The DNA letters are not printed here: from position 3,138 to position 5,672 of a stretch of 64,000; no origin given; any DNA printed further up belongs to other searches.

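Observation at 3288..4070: Uncharacterised C-terminal domain after a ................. linker in the GHKL ATPase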

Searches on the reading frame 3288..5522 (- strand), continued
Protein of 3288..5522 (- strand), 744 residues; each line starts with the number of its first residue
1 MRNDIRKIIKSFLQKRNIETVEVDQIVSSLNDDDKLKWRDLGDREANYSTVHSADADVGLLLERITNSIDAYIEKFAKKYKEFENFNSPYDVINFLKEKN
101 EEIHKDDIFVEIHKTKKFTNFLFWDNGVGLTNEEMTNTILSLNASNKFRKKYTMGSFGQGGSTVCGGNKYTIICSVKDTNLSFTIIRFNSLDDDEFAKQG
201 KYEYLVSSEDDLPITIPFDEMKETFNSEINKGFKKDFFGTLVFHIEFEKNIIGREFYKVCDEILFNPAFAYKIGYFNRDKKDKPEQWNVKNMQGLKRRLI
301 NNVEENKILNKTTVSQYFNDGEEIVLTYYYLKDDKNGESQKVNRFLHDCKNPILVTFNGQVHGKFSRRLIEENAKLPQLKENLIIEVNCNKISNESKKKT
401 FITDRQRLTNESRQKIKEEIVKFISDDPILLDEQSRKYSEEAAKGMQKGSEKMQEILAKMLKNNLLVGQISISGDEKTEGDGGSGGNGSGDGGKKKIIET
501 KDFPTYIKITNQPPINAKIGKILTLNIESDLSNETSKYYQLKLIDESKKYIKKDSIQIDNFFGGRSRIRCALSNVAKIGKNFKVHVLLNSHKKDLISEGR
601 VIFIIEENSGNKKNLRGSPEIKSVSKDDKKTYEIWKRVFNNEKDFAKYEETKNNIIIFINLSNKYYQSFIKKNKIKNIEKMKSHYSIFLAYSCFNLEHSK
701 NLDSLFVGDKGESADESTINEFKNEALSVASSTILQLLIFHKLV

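Call 66: search_protein_families(library=pfam, proteins=[L024:9074-9961:+, L024:9964-11487:+, L054:9533-10441:+, L054:10444-11958:+, L012:9488-10906:+, L019:9451-10623:+, L015:2279-5971:+, L032:4579-5982:+, L032:3360-4586:+, L046:5469-5867:+], max_evalue=0.001)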
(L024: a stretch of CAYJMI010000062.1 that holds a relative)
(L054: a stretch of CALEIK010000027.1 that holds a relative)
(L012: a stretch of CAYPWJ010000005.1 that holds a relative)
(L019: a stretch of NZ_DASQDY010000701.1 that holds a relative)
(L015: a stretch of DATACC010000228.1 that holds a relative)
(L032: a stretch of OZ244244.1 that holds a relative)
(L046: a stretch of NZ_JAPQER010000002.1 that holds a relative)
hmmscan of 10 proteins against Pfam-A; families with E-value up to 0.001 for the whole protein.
L024:9074-9961:+ (295 aa): 0 families

L024:9964-11487:+ (507 aa): 1 family
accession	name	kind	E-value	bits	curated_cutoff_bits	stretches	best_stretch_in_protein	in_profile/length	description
PF13589.12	HATPase_c_3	-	7e-18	65.4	25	1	19-142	2-114/137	Histidine kinase-, DNA gyrase B-, and HSP90-like ATPase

L054:9533-10441:+ (302 aa): 0 families

L054:10444-11958:+ (504 aa): 1 family
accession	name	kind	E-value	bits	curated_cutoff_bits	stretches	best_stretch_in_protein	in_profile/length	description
PF13589.12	HATPase_c_3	-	9.7e-15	55.2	25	1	18-139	1-108/137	Histidine kinase-, DNA gyrase B-, and HSP90-like ATPase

L012:9488-10906:+ (472 aa): 2 families
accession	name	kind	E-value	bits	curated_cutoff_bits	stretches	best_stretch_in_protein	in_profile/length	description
PF02913.24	FAD-oxidase_C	-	2.6e-68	230.9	21.2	1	215-458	1-248/248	FAD linked oxidases, C-terminal domain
PF01565.28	FAD_binding_4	-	3.3e-46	156.9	26.4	1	40-178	1-138/139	FAD binding domain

L019:9451-10623:+ (390 aa): 0 families

L015:2279-5971:+ (1230 aa): 10 families
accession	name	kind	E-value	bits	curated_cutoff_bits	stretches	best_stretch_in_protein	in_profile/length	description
PF02786.22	CPSase_L_D2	-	3e-102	341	19.8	2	284-490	1-210/211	Carbamoyl-phosphate synthase L chain, ATP binding domain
PF25596.1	CPSase_L_D1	-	1.9e-97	321.7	27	2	710-821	2-117/118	Carbamoyl phosphate synthase preATP-grasp domain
PF02787.25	CPSase_L_D3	-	2.4e-23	82.4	26.6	1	579-657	2-79/80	Carbamoyl-phosphate synthetase large chain, oligomerisation domain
PF02142.27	MGS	-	3.7e-21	75.5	24.1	1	1110-1195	2-94/94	MGS-like domain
PF02222.28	ATP-grasp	-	8.1e-14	52.1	27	2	833-997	3-163/179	ATP-grasp domain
PF07478.18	Dala_Dala_lig_C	-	1e-10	41.9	24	1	310-458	27-174/204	D-ala D-ala ligase C-terminus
PF15632.11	ATPgrasp_Ter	-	8.9e-09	35.6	29.1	1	955-1023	44-111/131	ATP-grasp in the biosynthetic pathway with Ter operon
PF02655.19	ATP-grasp_3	-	5e-08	33.6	23.2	1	825-997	3-157/160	ATP-grasp domain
PF13549.11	ATP-grasp_5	-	5.7e-06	26.3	27.6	0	831-866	17-52/221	ATP-grasp domain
PF08442.15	ATP-grasp_2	-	8.9e-05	22.6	29.5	0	832-883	10-58/202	ATP-grasp domain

L032:4579-5982:+ (467 aa): 12 families
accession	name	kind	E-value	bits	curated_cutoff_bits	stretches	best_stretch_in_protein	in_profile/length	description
PF07992.20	Pyr_redox_2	-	6.2e-70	236.4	26.1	1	5-323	2-291/291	Pyridine nucleotide-disulphide oxidoreductase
PF02852.28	Pyr_redox_dim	-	1.2e-33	116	25.3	1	342-447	1-106/110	Pyridine nucleotide-disulphide oxidoreductase, dimerisation domain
PF00070.33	Pyr_redox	-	2e-20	73.5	22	1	172-243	1-72/82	Pyridine nucleotide-disulphide oxidoreductase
PF13738.12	Pyr_redox_3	-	3.7e-15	56.4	30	1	7-307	1-305/305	Pyridine nucleotide-disulphide oxidoreductase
PF12831.13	FAD_oxidored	-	1e-10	41.9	27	1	5-44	1-40/416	FAD dependent oxidoreductase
PF13450.12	NAD_binding_8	-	1.3e-09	38.7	21.9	1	8-42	1-35/68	NAD(P)-binding Rossmann-like domain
PF03486.20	HI0933_like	-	1.6e-07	31.4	50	1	5-39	2-36/244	HI0933-like protein Rossmann domain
PF00890.30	FAD_binding_2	-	2.7e-07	30.6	20.4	1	6-40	2-36/414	FAD binding domain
PF01494.25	FAD_binding_3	-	4.4e-06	26.6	22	1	3-36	1-34/349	FAD binding domain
PF01134.28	GIDA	-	7.4e-06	25.7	22.1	1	5-61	1-54/391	Glucose inhibited division protein A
PF01262.27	AlaDh_PNT_C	-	1.6e-05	24.9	23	0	170-227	28-85/214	Alanine dehydrogenase/PNT, C-terminal domain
PF01266.30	DAO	-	9.9e-05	22.4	27.9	0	6-39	2-35/353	FAD dependent oxidoreductase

L032:3360-4586:+ (408 aa): 5 families
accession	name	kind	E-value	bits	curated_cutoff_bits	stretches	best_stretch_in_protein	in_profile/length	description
PF00198.28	2-oxoacid_dh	-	2.1e-78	263.4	23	1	185-405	3-227/232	2-oxoacid dehydrogenases acyltransferase (catalytic domain)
PF00364.28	Biotin_lipoyl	-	9.6e-20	70.6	22.1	1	4-73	2-71/73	Biotin-requiring enzyme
PF02817.22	E3_binding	-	6.8e-14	52.2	23.7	1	122-155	2-35/36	e3 binding domain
PF13533.13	Biotin_lipoyl_2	-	3.7e-05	23.9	29.8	1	48-73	4-29/32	Biotin-lipoyl like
PF01597.25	GCV_H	-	0.00098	19.5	22.2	0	22-64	38-80/122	Glycine cleavage H-protein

L046:5469-5867:+ (132 aa): 0 families

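Call 74: search_protein_families(library=phrogs, proteins=[window:3288-5522:-], max_evalue=0.01)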
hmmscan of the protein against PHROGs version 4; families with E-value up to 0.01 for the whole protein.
window:3288-5522:- (744 aa): 0 families

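Call 75: search_dna_similar(query=L036:4111-6366:+, collection=plasmids, mode=protein, max_rows=15)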
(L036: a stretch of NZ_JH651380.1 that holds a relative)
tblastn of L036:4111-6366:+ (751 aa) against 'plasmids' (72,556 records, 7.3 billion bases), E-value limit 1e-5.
Records with a match: 5; places in all: 5; records where one place covers at least 80% of the query: 0.
Best place of each record, by identity: <60% 5.
By first word of the organism name: Hymenobacter 1; Ensifer 1; Haladaptatus 1; Devosia 1; Rhodococcus 1.
By predicted mobility (MOB-suite, as given by PLSDB): non-mobilizable 5.
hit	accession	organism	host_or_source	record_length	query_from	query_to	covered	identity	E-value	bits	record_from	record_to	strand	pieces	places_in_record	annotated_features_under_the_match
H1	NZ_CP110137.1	Hymenobacter sp. YIM 151858-1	whole organism,soil sample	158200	31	587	74%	24.8%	1e-17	96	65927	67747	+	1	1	hypothetical protein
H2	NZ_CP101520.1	Ensifer adhaerens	cell cuture,rhizosphere soil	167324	1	457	61%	25.7%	3e-25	120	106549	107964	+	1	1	hypothetical protein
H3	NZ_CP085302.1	Haladaptatus pallidirubidus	cell culture,saline soil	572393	8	466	61%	25.4%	1e-17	96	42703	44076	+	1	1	hypothetical protein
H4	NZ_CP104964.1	Devosia neptuniae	Vicia costata,cell culture,root nodule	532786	1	438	58%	25.5%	3e-24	117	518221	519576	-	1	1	hypothetical protein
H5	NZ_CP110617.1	Rhodococcus antarcticus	whole organism,T5 medium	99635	4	462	61%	22.8%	2e-10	73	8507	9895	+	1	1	hypothetical protein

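Call 76: search_dna_similar(query=L036:4111-6366:+, collection=phages, mode=protein, max_rows=10)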
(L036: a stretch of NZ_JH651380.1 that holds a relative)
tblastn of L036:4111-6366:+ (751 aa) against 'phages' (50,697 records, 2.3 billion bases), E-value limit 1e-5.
No match.

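Call 77: get_annotated_region(hit=H2, flank=6000)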
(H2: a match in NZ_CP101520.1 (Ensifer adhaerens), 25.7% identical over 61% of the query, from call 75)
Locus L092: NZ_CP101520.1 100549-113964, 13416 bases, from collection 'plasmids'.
description: Ensifer adhaerens strain NER9 plasmid pC, complete sequence
organism: Ensifer adhaerens (NCBI taxid 106592)
taxonomy: Bacteria; Pseudomonadota; Alphaproteobacteria; Hyphomicrobiales; Rhizobiaceae; Ensifer; Ensifer adhaerens
host: -; source: cell cuture,rhizosphere soil; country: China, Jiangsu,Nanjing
typing (MOB-suite, as given by PLSDB): non-mobilizable; mating-pair formation MPF_T
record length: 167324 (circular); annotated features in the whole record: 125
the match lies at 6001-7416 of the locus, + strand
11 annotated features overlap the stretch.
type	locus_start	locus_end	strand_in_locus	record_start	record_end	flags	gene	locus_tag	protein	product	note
CDS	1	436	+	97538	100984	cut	-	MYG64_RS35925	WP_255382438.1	ATP-binding protein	-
CDS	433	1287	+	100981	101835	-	-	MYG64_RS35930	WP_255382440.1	phosphoadenosine phosphosulfate reductase family protein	-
CDS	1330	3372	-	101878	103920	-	-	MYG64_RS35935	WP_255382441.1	hypothetical protein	-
CDS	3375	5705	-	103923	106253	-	-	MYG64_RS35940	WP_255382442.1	sensor histidine kinase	-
CDS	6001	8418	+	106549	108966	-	-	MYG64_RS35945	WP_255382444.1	hypothetical protein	-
CDS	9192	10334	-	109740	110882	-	-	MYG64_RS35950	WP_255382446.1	RHE_PE00001 family protein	-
CDS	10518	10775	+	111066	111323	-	-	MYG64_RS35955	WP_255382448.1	type II toxin-antitoxin system VapB family antitoxin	-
CDS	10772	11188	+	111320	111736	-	-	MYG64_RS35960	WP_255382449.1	type II toxin-antitoxin system VapC family toxin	-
CDS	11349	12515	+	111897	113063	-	-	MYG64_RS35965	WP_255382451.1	site-specific integrase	GO:0015074 - DNA integration [Evidence IEA]; GO:0006310 - DNA recombination [Evidence IEA]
CDS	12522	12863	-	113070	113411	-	-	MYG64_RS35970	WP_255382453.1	hypothetical protein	-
CDS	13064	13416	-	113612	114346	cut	-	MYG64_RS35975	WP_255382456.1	NYN domain-containing protein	-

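Call 78: get_annotated_region(hit=H1, flank=6000)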
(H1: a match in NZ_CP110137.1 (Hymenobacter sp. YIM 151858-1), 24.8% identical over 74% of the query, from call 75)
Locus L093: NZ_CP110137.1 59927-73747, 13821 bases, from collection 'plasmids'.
description: Hymenobacter sp. YIM 151858-1 plasmid unnamed1
organism: Hymenobacter sp. YIM 151858-1 (NCBI taxid 2987688)
taxonomy: Bacteria; Bacteroidota; Cytophagia; Cytophagales; Hymenobacteraceae; Hymenobacter; Hymenobacter sp. YIM 151858-1
host: -; source: whole organism,soil sample; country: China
typing (MOB-suite, as given by PLSDB): non-mobilizable
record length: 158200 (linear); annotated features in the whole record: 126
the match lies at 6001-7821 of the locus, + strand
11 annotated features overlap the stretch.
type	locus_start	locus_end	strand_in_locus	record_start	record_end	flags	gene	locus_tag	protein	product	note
CDS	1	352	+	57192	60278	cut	-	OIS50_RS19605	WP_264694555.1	lantibiotic dehydratase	-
CDS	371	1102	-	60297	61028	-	-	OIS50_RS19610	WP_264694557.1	LytTR family DNA-binding domain-containing protein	-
CDS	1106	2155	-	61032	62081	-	-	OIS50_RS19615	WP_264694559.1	histidine kinase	GO:0000160 - phosphorelay signal transduction system [Evidence IEA]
CDS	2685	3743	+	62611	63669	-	-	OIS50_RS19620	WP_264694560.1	hypothetical protein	-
CDS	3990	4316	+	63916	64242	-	-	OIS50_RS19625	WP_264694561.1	TfoX/Sxy family protein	-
CDS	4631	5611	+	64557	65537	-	-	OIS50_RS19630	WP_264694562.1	tyrosine-type recombinase/integrase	GO:0015074 - DNA integration [Evidence IEA]; GO:0006310 - DNA recombination [Evidence IEA]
CDS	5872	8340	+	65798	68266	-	-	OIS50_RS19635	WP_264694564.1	hypothetical protein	-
CDS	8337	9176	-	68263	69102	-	-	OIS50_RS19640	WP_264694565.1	SIR2 family protein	-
CDS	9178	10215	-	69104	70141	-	-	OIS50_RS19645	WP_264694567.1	DUF262 domain-containing protein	-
CDS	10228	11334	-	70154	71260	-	-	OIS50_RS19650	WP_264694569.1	phosphoadenosine phosphosulfate reductase family protein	-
CDS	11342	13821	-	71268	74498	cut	-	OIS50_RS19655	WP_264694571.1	hypothetical protein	-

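Call 89: search_protein_families(library=ncbifam, proteins=[L048:8201-9454:+, L037:2764-3993:+, L088:8612-10297:+, L088:4663-5844:+, L091:8366-9967:+, L090:7910-9316:-, L085:8594-9706:+, L075:3210-5054:+, L076:4909-5751:+, L024:9074-9961:+], max_evalue=0.001)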
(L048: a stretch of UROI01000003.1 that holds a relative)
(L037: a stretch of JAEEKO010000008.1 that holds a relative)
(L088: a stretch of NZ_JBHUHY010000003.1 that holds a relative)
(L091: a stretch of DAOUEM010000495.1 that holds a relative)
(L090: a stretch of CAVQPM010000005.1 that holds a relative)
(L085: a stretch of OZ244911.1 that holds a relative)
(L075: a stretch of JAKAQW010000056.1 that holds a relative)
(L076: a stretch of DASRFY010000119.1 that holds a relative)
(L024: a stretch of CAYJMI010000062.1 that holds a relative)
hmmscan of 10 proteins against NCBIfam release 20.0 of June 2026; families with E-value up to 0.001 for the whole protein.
L048:8201-9454:+ (417 aa): 0 families

L037:2764-3993:+ (409 aa): 0 families

L088:8612-10297:+ (561 aa): 0 families

L088:4663-5844:+ (393 aa): 0 families

L091:8366-9967:+ (533 aa): 0 families

L090:7910-9316:- (468 aa): 2 families
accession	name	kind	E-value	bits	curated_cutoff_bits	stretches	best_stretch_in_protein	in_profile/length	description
NF033543.2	transpos_IS256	equivalog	8.7e-68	228.8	150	1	90-425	2-337/338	IS256 family transposase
NF033544.1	transpos_IS1249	exception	4.9e-05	22.7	300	1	189-330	65-194/382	IS1249 family transposase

L085:8594-9706:+ (370 aa): 25 families
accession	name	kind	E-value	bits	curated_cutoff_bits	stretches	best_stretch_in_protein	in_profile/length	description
TIGR03402.1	FeS_nifS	equivalog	8.5e-96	321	530.75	1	25-357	2-335/379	cysteine desulfurase NifS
TIGR03235.1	DNA_S_dndA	equivalog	2.8e-90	303.2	480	1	25-360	1-341/353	cysteine desulfurase DndA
TIGR02006.1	IscS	equivalog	5.5e-83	279.2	643.2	1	22-359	3-341/402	IscS subfamily cysteine desulfurase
NF010611.0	PRK14012.1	equivalog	4.4e-82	276.2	548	1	21-357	4-344/406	IscS subfamily cysteine desulfurase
TIGR03403.1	nifS_epsilon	equivalog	4.8e-82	275.8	587.7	1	24-358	1-339/382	NifS family cysteine desulfurase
NF002806.0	PRK02948.1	subfamily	1e-61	209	304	1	24-369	2-351/381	IscS subfamily cysteine desulfurase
TIGR01979.1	sufS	subfamily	1.1e-44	152.9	475.1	1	15-248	11-248/403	SufS family cysteine desulfurase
TIGR01977.1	am_tr_V_EF2568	hypoth_equivalog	2.1e-39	135.6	377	1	25-250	2-227/376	cysteine desulfurase family protein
NF041166.1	f2_encap_cargo1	exception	7.3e-38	131.1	800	1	19-237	241-462/623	family 2A encapsulin nanocompartment cargo protein cysteine desulfurase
NF006791.0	PRK09295.1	equivalog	2.3e-34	119.2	661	1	17-237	17-240/406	cysteine desulfurase SufS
NF008126.0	PRK10874.1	equivalog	2.9e-27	95.8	607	1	23-237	20-236/401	cysteine desulfurase CsdA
TIGR03392.1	FeS_syn_CsdA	equivalog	3.6e-27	95.5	493.6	1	23-237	17-233/398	cysteine desulfurase CsdA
NF040779.1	Sec_lyase_SclA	exception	2.8e-22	79.2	525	1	25-249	2-227/378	selenocysteine lyase SclA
TIGR01976.1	am_tr_V_VC1184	hypoth_equivalog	1.8e-19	70.3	352.35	1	24-239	20-235/401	cysteine desulfurase-like protein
TIGR04343.1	egtE_PLP_lyase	equivalog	1e-13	50.9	400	1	68-246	57-228/370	ergothioneine biosynthesis PLP-dependent enzyme EgtE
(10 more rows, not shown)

L075:3210-5054:+ (614 aa): 6 families
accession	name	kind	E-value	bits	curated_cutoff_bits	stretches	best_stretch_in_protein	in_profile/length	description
NF041932.1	MzaB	equivalog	1.1e-20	73.5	850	1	55-262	3-209/480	MZA anti-phage system associated ATPase MzaB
TIGR00585.2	mutl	equivalog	1.4e-05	24.2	180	1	69-111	25-64/555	DNA mismatch repair endonuclease MutL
NF000953.0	PRK00095.2-4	equivalog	4.5e-05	22.5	693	1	68-117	26-72/611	DNA mismatch repair endonuclease MutL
NF047352.1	P_loop_sacsin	domain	5.5e-05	23.6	50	1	69-141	4-70/80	sacsin N-terminal ATP-binding-like domain-containing protein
NF050001.1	restrict_BbrUII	equivalog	6.6e-05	21.6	550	1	62-243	18-194/659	BbrUII/HgiDII family restriction enzyme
NF000950.0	PRK00095.1-3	equivalog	0.00011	20.7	756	1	70-128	29-84/641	DNA mismatch repair endonuclease MutL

L076:4909-5751:+ (280 aa): 6 families
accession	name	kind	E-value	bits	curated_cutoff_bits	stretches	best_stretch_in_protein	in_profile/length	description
TIGR00180.1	parB_part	domain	2e-34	119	58.45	1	3-162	5-164/186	ParB/RepB/Spo0J family partition protein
TIGR04285.1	nucleoid_noc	exception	1.1e-27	97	315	1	5-157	4-151/255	nucleoid occlusion protein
TIGR03734.1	PRTRC_parB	hypoth_equivalog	1e-22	80.4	278.6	1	27-163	13-153/555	PRTRC system ParB family protein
TIGR03454.1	partition_RepB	equivalog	1.3e-14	54.4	201.5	1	26-152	83-210/325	plasmid partitioning protein RepB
NF010406.0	PRK13832.1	subfamily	3e-10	39.3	640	1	29-140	27-139/578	plasmid partitioning protein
NF010440.0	PRK13866.1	equivalog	9.4e-10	38.1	522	1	28-178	87-237/336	plasmid partitioning protein RepB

L024:9074-9961:+ (295 aa): 0 families

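Call 90: search_protein_families(library=ncbifam, alignment_id=A3, max_evalue=0.1)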
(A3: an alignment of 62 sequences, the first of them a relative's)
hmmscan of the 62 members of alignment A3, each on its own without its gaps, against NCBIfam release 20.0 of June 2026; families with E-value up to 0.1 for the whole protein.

A. member 1, P0001 (744 aa): 2 families
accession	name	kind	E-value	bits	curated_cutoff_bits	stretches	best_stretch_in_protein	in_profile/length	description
NF011439.0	PRK14868.1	equivalog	0.022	12.9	1310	1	99-175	62-136/795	DNA topoisomerase VI subunit B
NF047352.1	P_loop_sacsin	domain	0.086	13.3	50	0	108-165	19-71/80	sacsin N-terminal ATP-binding-like domain-containing protein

B. families by the number of members that match (of 62 scanned): 12 families
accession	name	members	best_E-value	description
NF050001.1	restrict_BbrUII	4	2.3e-05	BbrUII/HgiDII family restriction enzyme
NF011439.0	PRK14868.1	3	0.0014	DNA topoisomerase VI subunit B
NF047352.1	P_loop_sacsin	2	0.035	sacsin N-terminal ATP-binding-like domain-containing protein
NF003218.0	PRK04184.1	1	0.00018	DNA topoisomerase VI subunit B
NF010683.0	PRK14083.1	1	0.0027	HSP90 family protein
NF038139.1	Reg_Aceta_RamB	1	0.013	acetate metabolism transcriptional regulator RamB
NF007836.1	PRK10548.1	1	0.038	flagella biosynthesis regulatory protein FliT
NF003298.0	PRK04296.1-3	1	0.039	thymidine kinase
NF041788.1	anti-phage_ZorB1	1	0.041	type I Zorya anti-phage system protein ZorB1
NF006824.0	PRK09347.1-1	1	0.059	GTP cyclohydrolase I FolE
NF007623.0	PRK10279.1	1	0.06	patatin-like phospholipase RssA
NF041820.1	daptide_MTase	1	0.076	daptide-type RiPP biosynthesis methyltransferase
